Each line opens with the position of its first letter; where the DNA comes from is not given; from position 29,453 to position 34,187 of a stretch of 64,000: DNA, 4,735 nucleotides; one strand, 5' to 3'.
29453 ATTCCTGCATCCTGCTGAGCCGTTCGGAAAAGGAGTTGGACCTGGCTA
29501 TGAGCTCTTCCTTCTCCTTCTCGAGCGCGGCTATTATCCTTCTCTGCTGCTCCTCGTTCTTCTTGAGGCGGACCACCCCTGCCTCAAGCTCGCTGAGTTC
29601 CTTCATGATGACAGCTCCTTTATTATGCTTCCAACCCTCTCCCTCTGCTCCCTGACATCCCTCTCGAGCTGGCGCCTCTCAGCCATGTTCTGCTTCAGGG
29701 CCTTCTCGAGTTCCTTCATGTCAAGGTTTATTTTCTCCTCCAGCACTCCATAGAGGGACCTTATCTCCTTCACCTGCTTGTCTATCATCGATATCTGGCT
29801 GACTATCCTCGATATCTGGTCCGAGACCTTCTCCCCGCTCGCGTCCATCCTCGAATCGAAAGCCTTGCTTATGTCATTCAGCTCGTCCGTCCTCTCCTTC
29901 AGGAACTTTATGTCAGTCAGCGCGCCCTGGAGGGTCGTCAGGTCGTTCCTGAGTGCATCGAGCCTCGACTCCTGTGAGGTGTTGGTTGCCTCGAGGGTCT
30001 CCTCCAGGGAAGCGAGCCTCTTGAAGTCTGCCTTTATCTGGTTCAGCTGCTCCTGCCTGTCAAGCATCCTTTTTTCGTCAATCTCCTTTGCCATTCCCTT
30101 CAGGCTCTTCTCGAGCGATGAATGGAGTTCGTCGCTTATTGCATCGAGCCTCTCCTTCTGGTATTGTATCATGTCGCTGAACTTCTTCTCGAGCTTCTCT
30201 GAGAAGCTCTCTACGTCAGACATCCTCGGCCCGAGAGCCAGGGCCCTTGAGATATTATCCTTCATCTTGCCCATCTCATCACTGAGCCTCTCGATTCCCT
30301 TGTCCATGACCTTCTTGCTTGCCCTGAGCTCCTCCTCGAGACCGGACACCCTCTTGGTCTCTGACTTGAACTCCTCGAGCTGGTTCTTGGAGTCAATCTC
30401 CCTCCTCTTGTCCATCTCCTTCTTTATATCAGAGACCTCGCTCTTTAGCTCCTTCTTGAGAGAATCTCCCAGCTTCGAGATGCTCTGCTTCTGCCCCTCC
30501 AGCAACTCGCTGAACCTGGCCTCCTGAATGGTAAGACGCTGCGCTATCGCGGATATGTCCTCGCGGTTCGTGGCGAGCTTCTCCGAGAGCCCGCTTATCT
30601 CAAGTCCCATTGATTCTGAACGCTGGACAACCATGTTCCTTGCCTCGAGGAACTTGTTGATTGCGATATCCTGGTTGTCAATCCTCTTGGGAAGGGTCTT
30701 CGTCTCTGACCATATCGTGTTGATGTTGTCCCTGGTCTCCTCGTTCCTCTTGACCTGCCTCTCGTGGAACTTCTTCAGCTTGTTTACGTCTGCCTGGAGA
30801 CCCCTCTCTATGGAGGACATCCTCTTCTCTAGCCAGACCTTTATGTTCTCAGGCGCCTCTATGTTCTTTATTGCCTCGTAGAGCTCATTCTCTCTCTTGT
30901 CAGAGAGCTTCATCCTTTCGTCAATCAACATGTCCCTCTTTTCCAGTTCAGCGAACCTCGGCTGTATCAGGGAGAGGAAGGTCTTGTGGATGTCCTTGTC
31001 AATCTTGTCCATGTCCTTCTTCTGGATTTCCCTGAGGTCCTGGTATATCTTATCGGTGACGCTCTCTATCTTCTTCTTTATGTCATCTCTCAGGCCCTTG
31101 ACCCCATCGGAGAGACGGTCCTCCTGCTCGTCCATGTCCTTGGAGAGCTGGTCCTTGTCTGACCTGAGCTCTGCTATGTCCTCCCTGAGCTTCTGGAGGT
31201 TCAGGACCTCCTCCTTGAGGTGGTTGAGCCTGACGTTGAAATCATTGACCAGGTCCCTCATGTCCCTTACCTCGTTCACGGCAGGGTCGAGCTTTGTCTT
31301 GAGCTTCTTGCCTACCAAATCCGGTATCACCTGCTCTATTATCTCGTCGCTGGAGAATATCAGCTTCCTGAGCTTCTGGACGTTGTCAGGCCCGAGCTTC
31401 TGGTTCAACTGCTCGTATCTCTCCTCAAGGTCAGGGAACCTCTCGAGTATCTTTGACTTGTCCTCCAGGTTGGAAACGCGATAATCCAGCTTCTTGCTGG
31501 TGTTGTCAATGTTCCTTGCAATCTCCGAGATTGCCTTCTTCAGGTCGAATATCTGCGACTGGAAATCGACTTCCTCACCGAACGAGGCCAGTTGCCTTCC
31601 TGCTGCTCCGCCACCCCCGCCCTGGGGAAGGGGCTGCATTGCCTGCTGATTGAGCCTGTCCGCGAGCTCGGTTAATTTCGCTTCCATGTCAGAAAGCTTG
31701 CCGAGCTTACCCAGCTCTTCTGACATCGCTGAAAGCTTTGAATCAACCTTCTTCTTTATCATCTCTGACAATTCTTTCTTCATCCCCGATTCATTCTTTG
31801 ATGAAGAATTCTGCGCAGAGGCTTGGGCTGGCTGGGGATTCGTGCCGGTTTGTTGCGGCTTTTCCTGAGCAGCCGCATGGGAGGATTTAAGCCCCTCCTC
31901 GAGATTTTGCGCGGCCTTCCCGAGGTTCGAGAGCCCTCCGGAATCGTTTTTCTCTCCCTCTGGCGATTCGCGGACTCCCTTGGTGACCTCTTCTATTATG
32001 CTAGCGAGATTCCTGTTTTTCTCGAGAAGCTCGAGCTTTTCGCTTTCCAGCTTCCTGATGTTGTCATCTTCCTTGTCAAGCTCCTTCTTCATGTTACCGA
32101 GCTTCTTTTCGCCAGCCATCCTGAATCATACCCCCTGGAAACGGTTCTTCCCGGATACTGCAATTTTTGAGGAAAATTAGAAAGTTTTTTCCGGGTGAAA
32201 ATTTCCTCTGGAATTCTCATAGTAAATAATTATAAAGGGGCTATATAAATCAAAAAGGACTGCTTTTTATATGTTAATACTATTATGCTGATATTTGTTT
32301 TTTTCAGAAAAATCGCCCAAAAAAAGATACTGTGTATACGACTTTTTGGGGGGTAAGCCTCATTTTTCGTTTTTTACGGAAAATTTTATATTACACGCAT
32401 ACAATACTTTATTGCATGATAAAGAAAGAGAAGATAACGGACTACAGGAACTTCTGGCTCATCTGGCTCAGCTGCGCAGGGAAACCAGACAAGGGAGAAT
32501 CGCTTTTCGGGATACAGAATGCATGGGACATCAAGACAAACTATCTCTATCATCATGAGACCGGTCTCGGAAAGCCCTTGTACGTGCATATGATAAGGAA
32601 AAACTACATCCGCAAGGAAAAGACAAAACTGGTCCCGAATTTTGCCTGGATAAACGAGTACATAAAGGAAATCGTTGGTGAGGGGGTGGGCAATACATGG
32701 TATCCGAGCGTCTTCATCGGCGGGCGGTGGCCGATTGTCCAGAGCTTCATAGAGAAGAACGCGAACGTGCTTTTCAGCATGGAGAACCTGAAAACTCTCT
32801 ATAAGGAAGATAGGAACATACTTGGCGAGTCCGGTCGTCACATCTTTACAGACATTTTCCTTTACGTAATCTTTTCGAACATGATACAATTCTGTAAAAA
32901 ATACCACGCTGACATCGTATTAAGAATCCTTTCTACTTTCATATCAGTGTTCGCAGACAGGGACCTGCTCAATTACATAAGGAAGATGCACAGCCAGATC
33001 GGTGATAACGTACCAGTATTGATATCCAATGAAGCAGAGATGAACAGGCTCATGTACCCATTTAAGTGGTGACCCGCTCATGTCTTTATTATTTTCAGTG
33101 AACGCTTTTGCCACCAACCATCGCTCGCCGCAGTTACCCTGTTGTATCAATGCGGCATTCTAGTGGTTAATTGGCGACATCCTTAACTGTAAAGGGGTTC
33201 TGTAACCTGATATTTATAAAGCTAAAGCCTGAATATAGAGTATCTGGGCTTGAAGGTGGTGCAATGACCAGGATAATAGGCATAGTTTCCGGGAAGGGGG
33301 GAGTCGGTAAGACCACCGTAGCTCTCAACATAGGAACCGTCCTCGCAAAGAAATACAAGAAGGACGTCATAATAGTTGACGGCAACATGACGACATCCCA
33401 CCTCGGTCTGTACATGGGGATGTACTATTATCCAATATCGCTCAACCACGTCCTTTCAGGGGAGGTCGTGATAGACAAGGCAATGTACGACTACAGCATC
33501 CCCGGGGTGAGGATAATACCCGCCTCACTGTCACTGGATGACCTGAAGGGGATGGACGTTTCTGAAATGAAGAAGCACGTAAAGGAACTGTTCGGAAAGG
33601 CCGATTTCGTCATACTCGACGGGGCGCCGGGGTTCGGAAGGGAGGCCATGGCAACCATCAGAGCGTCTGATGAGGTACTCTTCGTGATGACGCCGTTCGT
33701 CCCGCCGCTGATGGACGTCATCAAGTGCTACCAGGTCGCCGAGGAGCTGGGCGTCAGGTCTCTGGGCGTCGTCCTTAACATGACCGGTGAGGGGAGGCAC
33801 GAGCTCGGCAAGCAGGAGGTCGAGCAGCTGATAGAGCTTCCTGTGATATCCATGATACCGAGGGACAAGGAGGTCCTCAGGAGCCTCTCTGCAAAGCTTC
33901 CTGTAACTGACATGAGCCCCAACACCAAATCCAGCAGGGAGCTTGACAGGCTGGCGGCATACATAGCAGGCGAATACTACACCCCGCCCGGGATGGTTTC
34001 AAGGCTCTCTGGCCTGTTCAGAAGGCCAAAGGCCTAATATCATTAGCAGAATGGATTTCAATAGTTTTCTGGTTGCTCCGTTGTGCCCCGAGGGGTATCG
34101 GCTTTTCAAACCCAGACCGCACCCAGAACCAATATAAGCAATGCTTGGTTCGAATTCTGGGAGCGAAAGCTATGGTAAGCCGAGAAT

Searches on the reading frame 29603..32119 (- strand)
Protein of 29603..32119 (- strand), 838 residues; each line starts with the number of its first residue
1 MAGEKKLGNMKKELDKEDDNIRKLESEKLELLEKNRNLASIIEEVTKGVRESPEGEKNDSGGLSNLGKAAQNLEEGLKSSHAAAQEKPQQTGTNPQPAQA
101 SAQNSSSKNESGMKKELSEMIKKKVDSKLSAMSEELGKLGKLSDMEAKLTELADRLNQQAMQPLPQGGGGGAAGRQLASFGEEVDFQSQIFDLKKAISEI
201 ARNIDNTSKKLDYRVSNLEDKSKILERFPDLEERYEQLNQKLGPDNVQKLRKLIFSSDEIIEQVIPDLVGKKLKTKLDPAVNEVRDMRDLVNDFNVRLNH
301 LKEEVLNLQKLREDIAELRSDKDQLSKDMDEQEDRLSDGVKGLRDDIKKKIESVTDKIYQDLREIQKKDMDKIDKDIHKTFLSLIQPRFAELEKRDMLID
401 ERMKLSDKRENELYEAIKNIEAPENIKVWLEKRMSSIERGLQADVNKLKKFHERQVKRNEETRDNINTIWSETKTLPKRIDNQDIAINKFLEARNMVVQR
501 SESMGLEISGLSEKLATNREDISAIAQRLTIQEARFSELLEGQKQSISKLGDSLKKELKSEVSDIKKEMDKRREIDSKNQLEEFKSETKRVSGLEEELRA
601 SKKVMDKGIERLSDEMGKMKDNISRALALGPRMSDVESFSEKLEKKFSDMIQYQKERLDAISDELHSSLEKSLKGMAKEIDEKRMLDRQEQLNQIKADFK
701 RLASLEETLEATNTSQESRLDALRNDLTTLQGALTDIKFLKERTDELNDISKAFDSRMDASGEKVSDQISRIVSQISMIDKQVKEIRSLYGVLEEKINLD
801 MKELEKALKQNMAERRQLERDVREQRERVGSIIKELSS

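Call 9: search_protein_families(library=pfam, proteins=[window:29603-32119:-], max_evalue=0.001)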
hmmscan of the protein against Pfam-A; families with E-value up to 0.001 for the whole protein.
window:29603-32119:- (838 aa): 1 family
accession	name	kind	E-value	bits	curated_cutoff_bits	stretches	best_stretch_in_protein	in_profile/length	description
PF04513.17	Baculo_PEP_C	-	0.0002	21.8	38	0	298-358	36-94/140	Baculovirus polyhedron envelope protein, PEP, C terminus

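Call 101: search_protein_families(library=padloc, proteins=[window:29603-32119:-], max_evalue=0.001)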
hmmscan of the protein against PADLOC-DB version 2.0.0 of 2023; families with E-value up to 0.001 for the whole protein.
window:29603-32119:- (838 aa): 3 families
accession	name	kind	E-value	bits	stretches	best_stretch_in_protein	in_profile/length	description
PDLC03865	LmuB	-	2.2e-10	37.4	2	5-353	573-849/1007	-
PDLC03859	LmuB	-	2.3e-05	21.8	1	13-279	262-497/611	-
PDLC04887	PDC-S06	-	0.00079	16.1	1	541-737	311-507/790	-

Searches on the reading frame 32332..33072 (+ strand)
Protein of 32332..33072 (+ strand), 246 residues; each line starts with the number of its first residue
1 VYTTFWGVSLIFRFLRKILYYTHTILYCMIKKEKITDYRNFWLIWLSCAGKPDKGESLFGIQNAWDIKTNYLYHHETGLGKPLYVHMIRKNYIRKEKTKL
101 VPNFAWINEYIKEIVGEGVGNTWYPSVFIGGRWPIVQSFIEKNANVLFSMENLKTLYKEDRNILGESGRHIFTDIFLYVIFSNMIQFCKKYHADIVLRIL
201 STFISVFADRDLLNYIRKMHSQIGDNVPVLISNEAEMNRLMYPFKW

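Call 8: search_protein_families(library=pfam, proteins=[window:32332-33072:+], max_evalue=0.01)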
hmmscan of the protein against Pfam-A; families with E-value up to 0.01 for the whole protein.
window:32332-33072:+ (246 aa): 0 families

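Call 55: search_protein_families(library=pfam, proteins=[window:32416-33072:+], max_evalue=1)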
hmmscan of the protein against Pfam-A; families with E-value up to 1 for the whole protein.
window:32416-33072:+ (218 aa): 0 families

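Call 101: search_protein_families(library=padloc, proteins=[window:32416-33072:+], max_evalue=0.001)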
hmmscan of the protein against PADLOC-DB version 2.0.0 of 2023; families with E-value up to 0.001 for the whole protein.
window:32416-33072:+ (218 aa): 0 families

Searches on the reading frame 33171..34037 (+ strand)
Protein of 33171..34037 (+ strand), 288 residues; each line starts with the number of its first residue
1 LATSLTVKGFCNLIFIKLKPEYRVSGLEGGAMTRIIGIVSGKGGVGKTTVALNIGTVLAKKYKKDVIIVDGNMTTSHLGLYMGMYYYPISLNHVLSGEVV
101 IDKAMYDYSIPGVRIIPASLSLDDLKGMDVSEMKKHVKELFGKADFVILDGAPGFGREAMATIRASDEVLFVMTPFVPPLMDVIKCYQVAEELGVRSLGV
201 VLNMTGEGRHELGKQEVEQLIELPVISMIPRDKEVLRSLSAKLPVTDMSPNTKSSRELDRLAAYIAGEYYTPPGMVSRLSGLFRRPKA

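Call 8: search_protein_families(library=pfam, proteins=[window:33171-34037:+], max_evalue=0.01)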
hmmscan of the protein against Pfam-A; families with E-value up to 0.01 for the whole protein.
window:33171-34037:+ (288 aa): 11 families
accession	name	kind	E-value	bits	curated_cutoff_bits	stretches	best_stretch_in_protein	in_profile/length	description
PF01656.29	CbiA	-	2.6e-16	60.2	25.4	1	36-245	1-125/125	CobQ/CobB/MinD/ParA nucleotide binding domain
PF10609.15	ParA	-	8.1e-16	58.6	27.1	1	33-264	3-244/246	NUBPL iron-transfer P-loop NTPase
PF13614.12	AAA_31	-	1.2e-15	58.4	27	1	33-173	1-147/177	AAA domain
PF03796.21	DnaB_C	-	6.3e-07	29.5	27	1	36-150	21-136/255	DnaB-like helicase C terminal domain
PF00142.24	Fer4_NifH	-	2.1e-06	27.9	25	0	189-267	168-246/271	4Fe-4S iron sulfur cluster binding proteins, NifH/frxC family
PF02374.21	ArsA_ATPase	-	2.1e-05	24.3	24.3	1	38-68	5-35/305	Anion-transporting ATPase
PF06564.18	CBP_BcsQ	-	0.00012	22.2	21.3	0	223-264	193-232/234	Cellulose biosynthesis protein BcsQ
PF09140.17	MipZ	-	0.0011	18.8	20.7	1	36-184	3-137/262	ATPase MipZ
PF20720.3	nSTAND3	-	0.0062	16.7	27.2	0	38-61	21-44/155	Novel STAND NTPase 3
PF13481.12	AAA_25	-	0.0069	16.5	27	0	35-59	34-58/195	AAA domain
PF05496.18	RuvB_N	-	0.0083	16.3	27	0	143-167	32-56/159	Holliday junction DNA helicase RuvB P-loop domain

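Call 56: search_protein_families(library=ncbifam, proteins=[window:33264-34037:+], max_evalue=0.00001)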
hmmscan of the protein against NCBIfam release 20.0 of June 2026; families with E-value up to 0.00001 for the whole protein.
window:33264-34037:+ (257 aa): 13 families
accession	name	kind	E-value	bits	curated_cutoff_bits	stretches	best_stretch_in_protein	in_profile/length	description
TIGR01969.1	minD_arch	subfamily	2e-60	204.1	201.75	1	3-240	1-236/251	cell division ATPase MinD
TIGR01968.1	minD_bact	equivalog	2.2e-25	89.5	212.9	1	3-241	2-243/261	septum site-determining protein MinD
NF041136.1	MrpORP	equivalog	1.2e-16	61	450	2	110-234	112-248/365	iron-sulfur cluster carrier protein MrpORP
NF041546.1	ParA_partition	equivalog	8.4e-15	54.8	180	2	4-40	1-36/203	ParA family partition ATPase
NF008079.0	PRK10818.1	equivalog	2.1e-14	53.5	508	1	1-213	1-226/270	septum site-determining protein MinD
TIGR03371.1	cellulose_yhjQ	equivalog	2.2e-10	40.5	157.85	1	4-143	3-145/246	cellulose biosynthesis protein BcsQ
TIGR01007.1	eps_fam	subfamily_domain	6e-10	39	108.05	1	3-177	18-193/204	polysaccharide biosynthesis tyrosine autokinase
TIGR03018.1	pepcterm_TyrKin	hypoth_equivalog_domain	5.3e-09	35.7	230.65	1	4-143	37-180/207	XrtA-associated tyrosine autokinase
TIGR03815.1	CpaE_hom_Actino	equivalog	8.5e-08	31.7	154.45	1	3-230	112-332/340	septum site-determining protein Ssd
NF008669.0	PRK11670.1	equivalog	1.4e-06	27.5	348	0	3-176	108-281/369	iron-sulfur cluster carrier protein ApbC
NF033200.1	F430_CfbC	exception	1.8e-06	27.5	402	0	8-38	5-35/260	Ni-sirohydrochlorin a,c-diamide reductive cyclase ATP-dependent reductase subunit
TIGR01287.1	nifH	equivalog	2.2e-06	27.2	394.35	0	8-38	5-34/275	nitrogenase iron protein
NF047398.1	AAA_KGGVGR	domain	8.2e-06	26.3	90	0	3-40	3-39/190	KGGVGR-motif variant AAA ATPase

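Call 101: search_protein_families(library=padloc, proteins=[window:33264-34037:+], max_evalue=0.001)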
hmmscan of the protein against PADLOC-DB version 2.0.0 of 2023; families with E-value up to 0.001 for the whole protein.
window:33264-34037:+ (257 aa): 0 families
